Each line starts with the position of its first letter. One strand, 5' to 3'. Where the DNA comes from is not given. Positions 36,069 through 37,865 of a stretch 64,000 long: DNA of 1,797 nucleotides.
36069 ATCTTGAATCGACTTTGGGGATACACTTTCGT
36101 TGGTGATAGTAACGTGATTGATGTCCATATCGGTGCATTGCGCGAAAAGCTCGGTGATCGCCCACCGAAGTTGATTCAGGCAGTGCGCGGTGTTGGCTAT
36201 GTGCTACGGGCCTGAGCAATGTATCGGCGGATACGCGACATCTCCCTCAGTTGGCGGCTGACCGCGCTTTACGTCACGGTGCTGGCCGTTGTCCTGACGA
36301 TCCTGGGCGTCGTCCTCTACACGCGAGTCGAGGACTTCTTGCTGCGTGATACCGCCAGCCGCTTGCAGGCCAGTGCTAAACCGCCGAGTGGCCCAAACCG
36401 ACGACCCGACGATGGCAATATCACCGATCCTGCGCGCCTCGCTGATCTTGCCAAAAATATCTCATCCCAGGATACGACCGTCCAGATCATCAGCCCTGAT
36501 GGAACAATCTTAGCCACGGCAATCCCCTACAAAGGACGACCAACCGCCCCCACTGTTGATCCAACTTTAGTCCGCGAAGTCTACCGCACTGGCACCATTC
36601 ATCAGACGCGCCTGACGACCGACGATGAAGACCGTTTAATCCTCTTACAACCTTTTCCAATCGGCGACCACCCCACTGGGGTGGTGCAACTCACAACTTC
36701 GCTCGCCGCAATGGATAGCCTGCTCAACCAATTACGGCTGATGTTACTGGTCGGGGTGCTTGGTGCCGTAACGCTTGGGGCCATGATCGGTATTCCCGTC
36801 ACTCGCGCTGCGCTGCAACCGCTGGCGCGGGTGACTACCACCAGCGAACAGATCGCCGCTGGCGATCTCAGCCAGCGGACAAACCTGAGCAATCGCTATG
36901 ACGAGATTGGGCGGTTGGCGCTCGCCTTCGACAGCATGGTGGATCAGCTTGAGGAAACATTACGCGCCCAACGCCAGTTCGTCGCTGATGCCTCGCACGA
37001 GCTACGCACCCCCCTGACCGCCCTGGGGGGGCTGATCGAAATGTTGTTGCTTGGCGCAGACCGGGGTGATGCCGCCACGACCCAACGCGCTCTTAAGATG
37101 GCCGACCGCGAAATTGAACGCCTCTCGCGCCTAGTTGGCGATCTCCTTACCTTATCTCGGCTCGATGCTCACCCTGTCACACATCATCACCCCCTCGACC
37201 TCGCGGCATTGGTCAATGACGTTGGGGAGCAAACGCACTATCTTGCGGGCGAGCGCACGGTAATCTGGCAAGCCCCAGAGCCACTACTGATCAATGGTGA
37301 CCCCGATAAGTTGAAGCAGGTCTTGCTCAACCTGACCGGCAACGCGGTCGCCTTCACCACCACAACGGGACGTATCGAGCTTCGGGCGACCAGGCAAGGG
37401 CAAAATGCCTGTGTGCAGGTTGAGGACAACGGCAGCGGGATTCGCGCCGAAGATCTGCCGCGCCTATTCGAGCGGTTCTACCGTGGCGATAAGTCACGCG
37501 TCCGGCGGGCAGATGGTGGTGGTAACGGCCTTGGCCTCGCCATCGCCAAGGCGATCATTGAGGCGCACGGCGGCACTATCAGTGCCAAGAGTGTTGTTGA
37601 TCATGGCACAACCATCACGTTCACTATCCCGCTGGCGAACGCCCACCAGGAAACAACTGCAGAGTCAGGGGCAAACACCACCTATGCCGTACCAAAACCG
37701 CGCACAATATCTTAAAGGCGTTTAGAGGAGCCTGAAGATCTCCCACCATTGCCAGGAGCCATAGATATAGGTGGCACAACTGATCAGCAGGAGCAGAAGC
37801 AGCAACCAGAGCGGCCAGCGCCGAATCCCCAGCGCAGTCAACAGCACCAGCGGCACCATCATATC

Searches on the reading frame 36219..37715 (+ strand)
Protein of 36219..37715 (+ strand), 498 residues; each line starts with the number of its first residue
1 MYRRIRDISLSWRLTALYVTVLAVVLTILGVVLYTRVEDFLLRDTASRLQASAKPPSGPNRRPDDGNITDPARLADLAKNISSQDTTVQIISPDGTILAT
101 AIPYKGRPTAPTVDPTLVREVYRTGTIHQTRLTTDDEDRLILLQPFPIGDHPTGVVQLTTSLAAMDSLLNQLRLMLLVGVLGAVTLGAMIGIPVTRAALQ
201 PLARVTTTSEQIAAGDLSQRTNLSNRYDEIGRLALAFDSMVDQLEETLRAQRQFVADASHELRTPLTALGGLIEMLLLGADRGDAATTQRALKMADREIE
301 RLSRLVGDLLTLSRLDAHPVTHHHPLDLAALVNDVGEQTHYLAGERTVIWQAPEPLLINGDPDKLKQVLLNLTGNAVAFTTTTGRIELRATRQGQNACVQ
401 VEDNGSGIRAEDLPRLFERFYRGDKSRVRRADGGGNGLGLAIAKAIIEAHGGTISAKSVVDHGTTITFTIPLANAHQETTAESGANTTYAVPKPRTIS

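Call 84: search_protein_families(library=padloc, proteins=[window:36219-37715:+], max_evalue=0.0001)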
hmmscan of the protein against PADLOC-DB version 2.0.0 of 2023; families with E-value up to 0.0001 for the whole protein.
window:36219-37715:+ (498 aa): 1 family
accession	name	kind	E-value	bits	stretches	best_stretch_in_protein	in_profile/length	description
PDLC04647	PDC-M43B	-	3e-06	24.5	1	363-461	226-322/347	-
